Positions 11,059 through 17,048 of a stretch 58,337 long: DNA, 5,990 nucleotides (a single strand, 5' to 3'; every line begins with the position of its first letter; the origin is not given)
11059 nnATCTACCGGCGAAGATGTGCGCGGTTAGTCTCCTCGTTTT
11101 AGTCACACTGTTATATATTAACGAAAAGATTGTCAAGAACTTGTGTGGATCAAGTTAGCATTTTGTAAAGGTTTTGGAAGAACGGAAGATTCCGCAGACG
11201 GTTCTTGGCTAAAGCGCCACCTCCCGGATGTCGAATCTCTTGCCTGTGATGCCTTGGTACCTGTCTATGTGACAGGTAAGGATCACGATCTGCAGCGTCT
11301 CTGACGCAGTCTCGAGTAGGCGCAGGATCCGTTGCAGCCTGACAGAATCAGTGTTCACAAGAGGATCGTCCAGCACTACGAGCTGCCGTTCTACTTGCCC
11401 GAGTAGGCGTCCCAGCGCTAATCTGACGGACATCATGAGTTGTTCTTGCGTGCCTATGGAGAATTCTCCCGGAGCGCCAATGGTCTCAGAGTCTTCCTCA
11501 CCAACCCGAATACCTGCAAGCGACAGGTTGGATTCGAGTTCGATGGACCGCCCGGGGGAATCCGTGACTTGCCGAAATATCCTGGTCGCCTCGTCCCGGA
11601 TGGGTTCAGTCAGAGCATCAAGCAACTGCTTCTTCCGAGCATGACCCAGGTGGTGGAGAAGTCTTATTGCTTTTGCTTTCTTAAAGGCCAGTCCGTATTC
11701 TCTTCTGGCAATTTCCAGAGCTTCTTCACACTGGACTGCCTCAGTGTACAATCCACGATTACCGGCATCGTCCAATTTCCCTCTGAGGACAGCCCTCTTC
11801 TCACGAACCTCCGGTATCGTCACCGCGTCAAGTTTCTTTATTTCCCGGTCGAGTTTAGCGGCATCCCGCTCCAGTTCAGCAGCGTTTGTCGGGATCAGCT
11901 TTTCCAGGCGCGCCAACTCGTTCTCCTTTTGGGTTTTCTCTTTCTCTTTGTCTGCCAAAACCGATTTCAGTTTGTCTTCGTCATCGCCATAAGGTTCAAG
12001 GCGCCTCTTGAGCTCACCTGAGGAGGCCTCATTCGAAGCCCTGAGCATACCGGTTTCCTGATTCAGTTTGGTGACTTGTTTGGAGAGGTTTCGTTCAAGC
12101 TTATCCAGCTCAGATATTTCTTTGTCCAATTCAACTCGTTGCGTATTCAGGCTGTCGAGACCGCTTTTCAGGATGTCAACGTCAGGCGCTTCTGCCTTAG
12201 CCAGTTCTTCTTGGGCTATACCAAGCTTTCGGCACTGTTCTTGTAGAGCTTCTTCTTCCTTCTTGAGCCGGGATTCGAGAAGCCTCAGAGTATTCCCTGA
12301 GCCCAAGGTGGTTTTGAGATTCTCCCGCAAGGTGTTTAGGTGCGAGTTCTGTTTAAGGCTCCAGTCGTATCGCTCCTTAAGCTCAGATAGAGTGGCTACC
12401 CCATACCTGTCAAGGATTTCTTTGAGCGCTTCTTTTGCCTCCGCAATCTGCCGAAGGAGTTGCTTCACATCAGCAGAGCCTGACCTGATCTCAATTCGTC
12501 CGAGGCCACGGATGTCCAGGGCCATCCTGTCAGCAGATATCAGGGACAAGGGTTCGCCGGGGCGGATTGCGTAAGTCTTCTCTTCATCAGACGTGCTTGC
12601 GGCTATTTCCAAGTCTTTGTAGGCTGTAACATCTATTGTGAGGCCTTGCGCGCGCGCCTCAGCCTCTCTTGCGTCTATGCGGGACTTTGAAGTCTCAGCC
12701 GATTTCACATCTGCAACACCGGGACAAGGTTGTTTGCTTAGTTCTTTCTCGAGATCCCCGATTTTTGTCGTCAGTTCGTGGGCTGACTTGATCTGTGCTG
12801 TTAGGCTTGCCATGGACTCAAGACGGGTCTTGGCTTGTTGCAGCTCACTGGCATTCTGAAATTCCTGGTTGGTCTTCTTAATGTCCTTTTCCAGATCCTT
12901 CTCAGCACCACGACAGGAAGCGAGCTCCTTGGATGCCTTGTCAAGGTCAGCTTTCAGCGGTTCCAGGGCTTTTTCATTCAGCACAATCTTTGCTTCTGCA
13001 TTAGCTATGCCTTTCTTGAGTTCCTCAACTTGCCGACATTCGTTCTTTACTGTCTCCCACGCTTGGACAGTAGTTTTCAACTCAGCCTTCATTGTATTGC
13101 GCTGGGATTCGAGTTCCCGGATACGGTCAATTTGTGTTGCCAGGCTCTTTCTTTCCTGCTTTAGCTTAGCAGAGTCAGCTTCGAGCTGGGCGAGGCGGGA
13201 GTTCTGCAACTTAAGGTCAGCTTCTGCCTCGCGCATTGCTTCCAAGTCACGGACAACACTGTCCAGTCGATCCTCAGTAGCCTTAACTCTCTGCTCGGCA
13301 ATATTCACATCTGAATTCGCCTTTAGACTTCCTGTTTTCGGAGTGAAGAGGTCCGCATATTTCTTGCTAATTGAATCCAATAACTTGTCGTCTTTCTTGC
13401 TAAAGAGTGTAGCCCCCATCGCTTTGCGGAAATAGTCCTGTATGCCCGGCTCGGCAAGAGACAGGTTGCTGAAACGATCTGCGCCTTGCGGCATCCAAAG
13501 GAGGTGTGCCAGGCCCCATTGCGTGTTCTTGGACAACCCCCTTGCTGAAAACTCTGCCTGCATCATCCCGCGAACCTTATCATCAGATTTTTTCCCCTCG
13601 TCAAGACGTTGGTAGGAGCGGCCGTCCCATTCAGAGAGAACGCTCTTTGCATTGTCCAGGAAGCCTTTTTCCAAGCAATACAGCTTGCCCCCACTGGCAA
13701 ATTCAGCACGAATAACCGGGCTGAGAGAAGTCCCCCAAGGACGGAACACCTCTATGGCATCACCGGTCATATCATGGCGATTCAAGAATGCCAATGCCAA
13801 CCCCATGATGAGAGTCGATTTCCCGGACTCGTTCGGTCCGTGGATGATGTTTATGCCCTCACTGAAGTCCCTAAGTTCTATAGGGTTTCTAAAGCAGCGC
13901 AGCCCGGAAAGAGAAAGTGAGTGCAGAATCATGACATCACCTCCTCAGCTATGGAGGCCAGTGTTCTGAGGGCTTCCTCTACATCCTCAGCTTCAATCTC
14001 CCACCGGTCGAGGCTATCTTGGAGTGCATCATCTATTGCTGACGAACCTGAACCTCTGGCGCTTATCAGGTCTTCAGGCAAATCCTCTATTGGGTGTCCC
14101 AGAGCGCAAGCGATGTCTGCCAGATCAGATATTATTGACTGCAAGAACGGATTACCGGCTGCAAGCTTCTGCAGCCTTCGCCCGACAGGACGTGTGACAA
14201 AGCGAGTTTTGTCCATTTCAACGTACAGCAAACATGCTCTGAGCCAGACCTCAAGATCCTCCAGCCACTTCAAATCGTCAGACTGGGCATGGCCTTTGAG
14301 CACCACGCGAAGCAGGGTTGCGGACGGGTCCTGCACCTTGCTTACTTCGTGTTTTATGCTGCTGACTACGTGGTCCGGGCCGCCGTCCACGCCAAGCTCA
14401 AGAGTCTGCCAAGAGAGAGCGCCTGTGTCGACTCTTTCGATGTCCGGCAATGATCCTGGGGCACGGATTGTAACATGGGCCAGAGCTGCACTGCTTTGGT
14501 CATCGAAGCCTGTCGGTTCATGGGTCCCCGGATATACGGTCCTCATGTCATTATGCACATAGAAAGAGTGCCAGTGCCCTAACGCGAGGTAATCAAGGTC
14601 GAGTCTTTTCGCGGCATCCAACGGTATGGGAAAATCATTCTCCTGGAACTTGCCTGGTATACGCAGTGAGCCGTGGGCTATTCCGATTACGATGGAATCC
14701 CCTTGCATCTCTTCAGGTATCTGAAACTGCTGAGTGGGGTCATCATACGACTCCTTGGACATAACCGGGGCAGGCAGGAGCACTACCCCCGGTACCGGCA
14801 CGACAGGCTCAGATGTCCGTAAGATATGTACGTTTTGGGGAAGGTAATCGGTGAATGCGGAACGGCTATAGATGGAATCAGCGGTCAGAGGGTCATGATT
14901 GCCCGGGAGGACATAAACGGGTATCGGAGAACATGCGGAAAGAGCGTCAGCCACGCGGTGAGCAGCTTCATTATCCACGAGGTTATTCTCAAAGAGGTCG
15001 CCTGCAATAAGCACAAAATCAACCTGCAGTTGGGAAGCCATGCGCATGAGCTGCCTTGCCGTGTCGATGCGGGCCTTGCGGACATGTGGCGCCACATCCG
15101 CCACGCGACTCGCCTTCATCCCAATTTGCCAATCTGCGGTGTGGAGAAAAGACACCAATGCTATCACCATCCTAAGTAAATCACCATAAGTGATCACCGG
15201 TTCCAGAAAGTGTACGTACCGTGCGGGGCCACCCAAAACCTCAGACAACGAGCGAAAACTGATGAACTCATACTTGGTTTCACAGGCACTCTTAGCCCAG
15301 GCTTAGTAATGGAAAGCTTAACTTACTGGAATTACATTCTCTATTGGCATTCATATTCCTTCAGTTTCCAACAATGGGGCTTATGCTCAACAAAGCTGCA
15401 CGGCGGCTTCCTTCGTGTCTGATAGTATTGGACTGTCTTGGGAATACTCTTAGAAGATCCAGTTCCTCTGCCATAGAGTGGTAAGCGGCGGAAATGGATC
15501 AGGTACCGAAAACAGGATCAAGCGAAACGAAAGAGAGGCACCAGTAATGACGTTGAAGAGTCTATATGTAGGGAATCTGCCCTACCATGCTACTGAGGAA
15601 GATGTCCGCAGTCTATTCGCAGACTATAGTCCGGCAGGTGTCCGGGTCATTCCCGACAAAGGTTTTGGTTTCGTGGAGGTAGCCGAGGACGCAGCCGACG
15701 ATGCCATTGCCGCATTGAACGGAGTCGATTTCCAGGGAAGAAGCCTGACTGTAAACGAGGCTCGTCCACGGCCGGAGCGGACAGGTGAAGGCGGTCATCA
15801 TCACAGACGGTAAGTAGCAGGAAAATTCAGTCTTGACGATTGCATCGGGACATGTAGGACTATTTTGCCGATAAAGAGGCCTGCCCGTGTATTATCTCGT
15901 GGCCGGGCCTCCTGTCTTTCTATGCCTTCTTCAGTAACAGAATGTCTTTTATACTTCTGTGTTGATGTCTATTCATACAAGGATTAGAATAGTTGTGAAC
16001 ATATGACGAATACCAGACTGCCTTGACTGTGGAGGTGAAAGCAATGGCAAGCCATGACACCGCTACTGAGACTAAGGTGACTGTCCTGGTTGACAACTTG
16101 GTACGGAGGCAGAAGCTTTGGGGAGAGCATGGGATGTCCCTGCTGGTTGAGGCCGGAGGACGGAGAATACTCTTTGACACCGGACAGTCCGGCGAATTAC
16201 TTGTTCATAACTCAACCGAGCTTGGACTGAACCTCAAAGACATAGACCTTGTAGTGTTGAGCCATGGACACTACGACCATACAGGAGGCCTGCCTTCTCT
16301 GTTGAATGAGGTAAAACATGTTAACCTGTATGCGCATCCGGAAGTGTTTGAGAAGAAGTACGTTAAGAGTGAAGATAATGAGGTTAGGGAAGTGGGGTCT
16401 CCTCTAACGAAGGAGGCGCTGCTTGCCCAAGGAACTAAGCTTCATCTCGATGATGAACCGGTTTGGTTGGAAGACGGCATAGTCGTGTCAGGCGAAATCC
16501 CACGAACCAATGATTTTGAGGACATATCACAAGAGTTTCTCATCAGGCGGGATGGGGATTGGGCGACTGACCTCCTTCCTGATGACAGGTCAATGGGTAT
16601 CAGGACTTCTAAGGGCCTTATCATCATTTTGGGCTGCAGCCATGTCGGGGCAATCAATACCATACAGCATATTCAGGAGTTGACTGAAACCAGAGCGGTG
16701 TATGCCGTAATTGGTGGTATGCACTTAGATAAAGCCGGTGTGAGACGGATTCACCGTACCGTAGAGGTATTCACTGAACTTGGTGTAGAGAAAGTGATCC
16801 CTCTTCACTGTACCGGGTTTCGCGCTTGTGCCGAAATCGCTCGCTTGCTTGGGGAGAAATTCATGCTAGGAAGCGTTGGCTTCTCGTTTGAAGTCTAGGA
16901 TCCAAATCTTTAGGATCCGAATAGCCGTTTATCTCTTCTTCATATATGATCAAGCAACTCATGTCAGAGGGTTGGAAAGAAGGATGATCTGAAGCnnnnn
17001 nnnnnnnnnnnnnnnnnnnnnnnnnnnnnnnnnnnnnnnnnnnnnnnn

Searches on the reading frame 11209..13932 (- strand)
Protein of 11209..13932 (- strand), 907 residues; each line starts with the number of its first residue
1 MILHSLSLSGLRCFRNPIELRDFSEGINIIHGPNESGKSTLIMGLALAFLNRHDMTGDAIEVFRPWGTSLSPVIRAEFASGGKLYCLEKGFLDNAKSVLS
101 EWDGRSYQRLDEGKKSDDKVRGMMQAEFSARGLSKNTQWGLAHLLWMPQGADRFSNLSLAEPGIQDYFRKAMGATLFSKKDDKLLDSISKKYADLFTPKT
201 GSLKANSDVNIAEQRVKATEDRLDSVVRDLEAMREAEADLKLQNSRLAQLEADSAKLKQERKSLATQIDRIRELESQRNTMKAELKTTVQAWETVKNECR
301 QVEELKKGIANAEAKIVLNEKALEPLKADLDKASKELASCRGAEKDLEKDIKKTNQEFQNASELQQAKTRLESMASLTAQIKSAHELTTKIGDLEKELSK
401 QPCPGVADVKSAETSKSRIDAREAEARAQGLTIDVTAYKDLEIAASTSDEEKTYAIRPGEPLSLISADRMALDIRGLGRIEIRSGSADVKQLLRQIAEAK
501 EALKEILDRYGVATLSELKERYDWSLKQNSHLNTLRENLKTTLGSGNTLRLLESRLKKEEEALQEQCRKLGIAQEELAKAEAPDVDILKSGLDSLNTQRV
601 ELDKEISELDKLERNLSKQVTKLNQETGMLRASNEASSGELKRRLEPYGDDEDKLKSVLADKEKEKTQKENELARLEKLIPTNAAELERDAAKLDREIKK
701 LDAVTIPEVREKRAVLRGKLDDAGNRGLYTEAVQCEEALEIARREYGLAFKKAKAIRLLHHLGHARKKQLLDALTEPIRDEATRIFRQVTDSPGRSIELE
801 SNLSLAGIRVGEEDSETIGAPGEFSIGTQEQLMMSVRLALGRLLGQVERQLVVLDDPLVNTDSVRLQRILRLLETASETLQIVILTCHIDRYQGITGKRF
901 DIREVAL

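Call 87: search_protein_families(library=pfam, proteins=[window:11209-13932:-], max_evalue=0.00001)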
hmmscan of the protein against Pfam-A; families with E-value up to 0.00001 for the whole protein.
window:11209-13932:- (907 aa): 2 families
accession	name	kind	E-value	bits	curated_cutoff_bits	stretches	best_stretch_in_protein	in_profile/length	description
PF13175.12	AAA_15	-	9.6e-13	48.9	32.1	1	1-367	1-262/374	AAA ATPase domain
PF02463.25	SMC_N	-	2.7e-07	30.7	40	0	3-45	2-44/220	RecF/RecN/SMC N terminal domain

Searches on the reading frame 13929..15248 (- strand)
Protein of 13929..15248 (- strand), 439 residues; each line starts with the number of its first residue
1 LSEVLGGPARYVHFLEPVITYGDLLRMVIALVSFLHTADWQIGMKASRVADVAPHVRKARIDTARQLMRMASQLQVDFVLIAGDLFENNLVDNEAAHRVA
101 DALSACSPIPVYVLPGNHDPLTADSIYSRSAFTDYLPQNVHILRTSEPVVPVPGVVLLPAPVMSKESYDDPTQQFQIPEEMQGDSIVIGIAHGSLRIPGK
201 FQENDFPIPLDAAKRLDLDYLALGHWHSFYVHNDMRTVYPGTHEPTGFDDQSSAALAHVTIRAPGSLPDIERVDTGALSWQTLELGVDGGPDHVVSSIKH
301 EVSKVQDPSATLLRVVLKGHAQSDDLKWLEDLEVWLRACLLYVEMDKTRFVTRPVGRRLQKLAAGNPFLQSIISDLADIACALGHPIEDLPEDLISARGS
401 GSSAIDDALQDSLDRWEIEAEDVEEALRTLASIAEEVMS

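Call 87: search_protein_families(library=pfam, proteins=[window:13929-15248:-], max_evalue=0.00001)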
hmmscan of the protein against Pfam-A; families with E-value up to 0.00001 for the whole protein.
window:13929-15248:- (439 aa): 2 families
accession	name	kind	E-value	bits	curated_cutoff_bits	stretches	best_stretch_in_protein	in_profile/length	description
PF00149.33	Metallophos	-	4.8e-13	50.4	21.5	1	33-228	2-190/191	Calcineurin-like phosphoesterase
PF12850.12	Metallophos_2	-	2.1e-08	34.8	27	1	53-259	10-151/154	Calcineurin-like phosphoesterase superfamily domain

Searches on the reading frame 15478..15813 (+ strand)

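Call 89: search_protein_families(library=pfam, proteins=[window:15478-15813:+], max_evalue=0.00001)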
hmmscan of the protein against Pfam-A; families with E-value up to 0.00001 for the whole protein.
window:15478-15813:+ (111 aa): 1 family
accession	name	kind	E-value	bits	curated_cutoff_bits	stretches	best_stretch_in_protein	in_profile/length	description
PF00076.28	RRM_1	-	2.6e-14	53.3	20.7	1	29-90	1-69/70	RNA recognition motif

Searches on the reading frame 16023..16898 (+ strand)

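Call 89: search_protein_families(library=pfam, proteins=[window:16023-16898:+], max_evalue=0.00001)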
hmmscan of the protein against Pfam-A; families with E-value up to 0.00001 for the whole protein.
window:16023-16898:+ (291 aa): 2 families
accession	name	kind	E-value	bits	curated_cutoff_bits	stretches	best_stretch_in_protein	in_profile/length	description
PF00753.33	Lactamase_B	-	7.4e-16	59.1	22.7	1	36-137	5-97/196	Metallo-beta-lactamase superfamily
PF12706.13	Lactamase_B_2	-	1.5e-12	48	27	1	47-111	1-69/200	Beta-lactamase superfamily domain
